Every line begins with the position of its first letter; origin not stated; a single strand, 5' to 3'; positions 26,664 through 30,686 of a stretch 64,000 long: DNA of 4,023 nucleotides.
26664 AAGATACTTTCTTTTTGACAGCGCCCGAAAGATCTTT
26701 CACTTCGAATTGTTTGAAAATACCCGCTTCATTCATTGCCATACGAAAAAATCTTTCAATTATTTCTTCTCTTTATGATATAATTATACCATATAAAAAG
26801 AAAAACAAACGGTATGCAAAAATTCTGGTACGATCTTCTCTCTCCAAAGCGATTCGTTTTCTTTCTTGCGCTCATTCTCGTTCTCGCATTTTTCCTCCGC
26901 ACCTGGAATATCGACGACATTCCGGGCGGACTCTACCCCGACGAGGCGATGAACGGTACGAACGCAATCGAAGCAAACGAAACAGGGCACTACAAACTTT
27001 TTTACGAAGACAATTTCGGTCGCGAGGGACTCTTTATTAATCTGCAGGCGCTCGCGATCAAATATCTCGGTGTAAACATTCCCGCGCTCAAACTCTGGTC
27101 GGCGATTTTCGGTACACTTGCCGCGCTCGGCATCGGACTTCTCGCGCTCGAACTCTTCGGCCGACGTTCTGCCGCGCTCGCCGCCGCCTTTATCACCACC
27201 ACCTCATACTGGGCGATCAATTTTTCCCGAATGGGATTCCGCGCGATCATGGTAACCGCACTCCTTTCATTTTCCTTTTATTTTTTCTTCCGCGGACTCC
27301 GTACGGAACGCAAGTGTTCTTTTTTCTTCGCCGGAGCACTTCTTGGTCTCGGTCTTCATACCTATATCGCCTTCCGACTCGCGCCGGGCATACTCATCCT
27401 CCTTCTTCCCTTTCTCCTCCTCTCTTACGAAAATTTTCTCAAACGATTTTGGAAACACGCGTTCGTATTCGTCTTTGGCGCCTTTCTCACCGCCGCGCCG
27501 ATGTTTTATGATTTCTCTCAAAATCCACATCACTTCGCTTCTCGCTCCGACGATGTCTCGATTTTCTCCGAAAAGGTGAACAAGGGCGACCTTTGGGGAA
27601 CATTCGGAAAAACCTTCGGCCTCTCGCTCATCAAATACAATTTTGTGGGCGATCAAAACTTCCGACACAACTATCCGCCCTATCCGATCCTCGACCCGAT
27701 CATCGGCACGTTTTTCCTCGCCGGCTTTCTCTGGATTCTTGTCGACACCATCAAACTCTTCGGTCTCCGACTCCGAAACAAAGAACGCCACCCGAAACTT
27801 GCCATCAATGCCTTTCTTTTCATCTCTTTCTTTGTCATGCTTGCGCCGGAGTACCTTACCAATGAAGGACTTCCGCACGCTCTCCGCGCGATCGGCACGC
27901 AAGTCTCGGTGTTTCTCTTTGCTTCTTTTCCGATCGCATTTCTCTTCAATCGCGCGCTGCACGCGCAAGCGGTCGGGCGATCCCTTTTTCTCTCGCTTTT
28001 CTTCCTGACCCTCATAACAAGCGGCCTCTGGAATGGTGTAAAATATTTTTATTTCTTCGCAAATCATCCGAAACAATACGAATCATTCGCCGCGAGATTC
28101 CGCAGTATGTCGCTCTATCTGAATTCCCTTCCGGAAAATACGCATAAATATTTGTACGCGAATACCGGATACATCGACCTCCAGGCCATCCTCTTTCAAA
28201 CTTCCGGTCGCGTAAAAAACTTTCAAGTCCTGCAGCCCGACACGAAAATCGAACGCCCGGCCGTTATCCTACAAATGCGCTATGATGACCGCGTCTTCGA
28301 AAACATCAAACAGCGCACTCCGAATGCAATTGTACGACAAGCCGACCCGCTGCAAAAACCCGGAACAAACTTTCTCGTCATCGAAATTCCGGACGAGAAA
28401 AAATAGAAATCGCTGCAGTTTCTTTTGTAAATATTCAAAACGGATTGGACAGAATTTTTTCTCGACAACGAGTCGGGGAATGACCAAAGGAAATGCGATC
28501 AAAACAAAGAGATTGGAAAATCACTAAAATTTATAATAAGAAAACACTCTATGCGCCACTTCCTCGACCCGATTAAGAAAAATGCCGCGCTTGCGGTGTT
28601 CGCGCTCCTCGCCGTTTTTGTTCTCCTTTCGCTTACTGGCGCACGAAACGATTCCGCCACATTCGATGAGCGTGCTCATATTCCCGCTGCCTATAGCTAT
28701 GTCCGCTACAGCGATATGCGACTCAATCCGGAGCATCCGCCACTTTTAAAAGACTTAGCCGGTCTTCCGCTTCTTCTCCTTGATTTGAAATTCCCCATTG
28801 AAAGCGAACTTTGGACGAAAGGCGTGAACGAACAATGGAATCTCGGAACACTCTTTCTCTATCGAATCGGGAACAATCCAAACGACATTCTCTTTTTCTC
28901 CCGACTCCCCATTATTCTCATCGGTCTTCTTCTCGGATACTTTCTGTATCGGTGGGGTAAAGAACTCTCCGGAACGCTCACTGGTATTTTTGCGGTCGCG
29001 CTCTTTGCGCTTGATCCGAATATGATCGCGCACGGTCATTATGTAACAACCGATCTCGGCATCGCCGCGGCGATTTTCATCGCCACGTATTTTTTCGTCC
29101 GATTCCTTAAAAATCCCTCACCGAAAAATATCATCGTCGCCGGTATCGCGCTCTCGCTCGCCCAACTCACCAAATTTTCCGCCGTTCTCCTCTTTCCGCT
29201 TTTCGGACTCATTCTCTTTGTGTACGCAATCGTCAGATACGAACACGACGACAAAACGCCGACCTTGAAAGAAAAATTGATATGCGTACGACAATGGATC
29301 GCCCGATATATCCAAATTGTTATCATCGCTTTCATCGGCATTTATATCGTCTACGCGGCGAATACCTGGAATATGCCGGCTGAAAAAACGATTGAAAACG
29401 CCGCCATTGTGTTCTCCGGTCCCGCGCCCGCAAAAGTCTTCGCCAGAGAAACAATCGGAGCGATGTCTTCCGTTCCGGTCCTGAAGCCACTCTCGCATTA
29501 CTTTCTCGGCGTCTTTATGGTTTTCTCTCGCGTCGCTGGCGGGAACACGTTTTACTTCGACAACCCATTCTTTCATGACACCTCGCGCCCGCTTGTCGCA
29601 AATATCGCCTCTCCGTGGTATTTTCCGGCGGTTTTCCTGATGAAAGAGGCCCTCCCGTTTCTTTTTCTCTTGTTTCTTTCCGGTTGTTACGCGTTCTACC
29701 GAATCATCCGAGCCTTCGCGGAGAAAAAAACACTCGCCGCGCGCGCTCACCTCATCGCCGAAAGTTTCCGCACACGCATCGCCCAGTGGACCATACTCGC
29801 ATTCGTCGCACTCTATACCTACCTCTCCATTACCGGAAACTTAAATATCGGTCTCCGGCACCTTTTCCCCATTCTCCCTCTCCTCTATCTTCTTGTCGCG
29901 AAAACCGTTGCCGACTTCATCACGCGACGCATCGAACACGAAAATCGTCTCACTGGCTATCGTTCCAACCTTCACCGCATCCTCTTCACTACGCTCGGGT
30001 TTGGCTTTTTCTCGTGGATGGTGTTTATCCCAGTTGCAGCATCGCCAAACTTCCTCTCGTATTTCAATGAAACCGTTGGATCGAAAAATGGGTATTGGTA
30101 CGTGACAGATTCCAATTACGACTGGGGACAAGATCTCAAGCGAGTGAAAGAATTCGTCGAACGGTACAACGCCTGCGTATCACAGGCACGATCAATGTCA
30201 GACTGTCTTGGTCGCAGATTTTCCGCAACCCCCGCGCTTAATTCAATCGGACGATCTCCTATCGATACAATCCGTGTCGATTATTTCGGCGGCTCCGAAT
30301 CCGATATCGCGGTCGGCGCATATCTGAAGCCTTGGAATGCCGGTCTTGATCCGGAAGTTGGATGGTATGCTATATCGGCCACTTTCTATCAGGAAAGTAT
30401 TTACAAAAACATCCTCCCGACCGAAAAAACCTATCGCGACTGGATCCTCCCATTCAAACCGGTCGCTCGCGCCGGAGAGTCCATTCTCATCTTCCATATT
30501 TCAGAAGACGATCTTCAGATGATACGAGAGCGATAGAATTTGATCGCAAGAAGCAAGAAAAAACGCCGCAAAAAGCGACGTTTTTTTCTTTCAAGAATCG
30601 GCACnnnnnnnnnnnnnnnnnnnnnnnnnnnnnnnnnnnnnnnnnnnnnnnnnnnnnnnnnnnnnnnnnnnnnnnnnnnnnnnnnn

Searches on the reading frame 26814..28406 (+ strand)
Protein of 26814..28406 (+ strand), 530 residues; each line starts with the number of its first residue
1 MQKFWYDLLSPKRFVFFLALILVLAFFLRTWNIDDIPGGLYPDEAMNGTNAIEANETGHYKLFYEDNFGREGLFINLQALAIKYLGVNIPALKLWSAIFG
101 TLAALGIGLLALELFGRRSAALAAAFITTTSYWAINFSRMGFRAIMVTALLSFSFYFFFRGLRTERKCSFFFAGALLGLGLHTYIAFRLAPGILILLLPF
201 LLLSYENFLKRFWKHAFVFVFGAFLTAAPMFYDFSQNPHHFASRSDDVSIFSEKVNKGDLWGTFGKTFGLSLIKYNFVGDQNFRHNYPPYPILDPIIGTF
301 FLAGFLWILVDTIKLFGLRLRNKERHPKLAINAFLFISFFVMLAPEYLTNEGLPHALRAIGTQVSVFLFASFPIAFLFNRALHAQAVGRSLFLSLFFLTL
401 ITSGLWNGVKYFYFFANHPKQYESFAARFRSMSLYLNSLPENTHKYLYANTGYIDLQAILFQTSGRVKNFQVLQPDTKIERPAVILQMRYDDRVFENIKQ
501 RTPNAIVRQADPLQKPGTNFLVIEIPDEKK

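Call 6: search_protein_families(library=pfam, proteins=[window:26814-28406:+], max_evalue=0.01)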
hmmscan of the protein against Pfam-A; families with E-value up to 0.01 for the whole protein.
window:26814-28406:+ (530 aa): 1 family
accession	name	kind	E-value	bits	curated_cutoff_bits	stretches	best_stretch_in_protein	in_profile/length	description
PF13231.12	PMT_2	-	7.3e-08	33.2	26.1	1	77-226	9-154/160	Dolichyl-phosphate-mannose-protein mannosyltransferase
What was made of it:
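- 26814..28406 (+): GT-C glycosyltransferase (530 aa, PMT_2), transcribed divergently from the operon; 71 bp separate its start from the start of the first minus-strand gene. PF13231 at 33.2 bits against a cut-off of 26.1 (call 6).
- Checked: 26814-28406 hits PMT_2, and 28551-30536 hits PMT_2 and PMT, all above the Pfam cut-offs (call 6);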

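Call 7: search_protein_families(library=ncbifam, proteins=[window:26814-28406:+], max_evalue=0.01)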
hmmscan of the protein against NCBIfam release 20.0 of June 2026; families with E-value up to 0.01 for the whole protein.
window:26814-28406:+ (530 aa): 1 family
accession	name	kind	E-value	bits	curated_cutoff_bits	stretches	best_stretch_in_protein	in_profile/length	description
TIGR03663.1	TIGR03663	subfamily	0.00035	19.7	126.25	1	18-183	4-162/435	flippase activity-associated protein Agl23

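Call 59: search_solved_structures(query=window:26814-28406:+, max_evalue=0.01)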
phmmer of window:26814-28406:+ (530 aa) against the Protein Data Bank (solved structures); distinct sequences matched with E-value up to 0.01: 0.

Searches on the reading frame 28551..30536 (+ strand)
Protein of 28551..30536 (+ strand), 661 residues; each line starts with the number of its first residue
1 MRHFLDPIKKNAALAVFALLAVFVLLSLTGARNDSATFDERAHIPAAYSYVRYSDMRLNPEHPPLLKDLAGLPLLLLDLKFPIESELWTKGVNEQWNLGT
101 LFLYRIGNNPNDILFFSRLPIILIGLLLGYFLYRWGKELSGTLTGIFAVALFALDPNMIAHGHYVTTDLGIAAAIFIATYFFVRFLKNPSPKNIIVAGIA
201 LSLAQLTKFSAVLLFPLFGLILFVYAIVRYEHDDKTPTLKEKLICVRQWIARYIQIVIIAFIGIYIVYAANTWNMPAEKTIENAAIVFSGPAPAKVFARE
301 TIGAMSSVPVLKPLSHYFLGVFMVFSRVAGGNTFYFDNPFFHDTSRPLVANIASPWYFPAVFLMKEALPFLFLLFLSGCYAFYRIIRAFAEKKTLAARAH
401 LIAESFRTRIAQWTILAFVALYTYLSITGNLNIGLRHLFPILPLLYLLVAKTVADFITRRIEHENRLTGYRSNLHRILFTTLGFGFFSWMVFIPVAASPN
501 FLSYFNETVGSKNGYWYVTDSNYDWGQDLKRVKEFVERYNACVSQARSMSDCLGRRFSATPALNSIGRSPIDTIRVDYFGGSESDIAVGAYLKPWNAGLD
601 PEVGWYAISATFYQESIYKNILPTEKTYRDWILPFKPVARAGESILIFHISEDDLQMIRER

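Call 6: search_protein_families(library=pfam, proteins=[window:28551-30536:+], max_evalue=0.01)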
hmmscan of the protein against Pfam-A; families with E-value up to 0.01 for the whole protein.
window:28551-30536:+ (661 aa): 2 families
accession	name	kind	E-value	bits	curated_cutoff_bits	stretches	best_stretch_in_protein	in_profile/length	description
PF13231.12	PMT_2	-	1.1e-12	48.9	26.1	1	118-223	25-130/160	Dolichyl-phosphate-mannose-protein mannosyltransferase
PF02366.24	PMT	-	2.3e-11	44.1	22.7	1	27-267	12-236/245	Dolichyl-phosphate-mannose-protein mannosyltransferase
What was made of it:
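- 28551..30536 (+): GT-C glycosyltransferase (661 aa, PMT and PMT_2) with an FDE motif after TM1. PF02366 at 44.1 bits against a cut-off of 22.7, and PF13231 at 48.9 bits (call 6).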

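Call 7: search_protein_families(library=ncbifam, proteins=[window:28551-30536:+], max_evalue=0.01)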
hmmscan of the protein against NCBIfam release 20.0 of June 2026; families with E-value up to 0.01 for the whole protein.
window:28551-30536:+ (661 aa): 1 family
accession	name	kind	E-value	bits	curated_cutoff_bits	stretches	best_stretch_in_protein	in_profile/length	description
TIGR03663.1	TIGR03663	subfamily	3.8e-11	42.7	126.25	1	116-277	72-231/435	flippase activity-associated protein Agl23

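Call 58: search_solved_structures(query=window:28551-30536:+, max_evalue=0.01)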
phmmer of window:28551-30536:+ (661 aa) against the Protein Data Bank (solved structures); distinct sequences matched with E-value up to 0.01: 0.
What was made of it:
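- Closest known: Protein O-mannosylation by PMT/GT39 enzymes. Different: The GT-C proteins have no sequence relative among solved structures (calls 58, 59).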
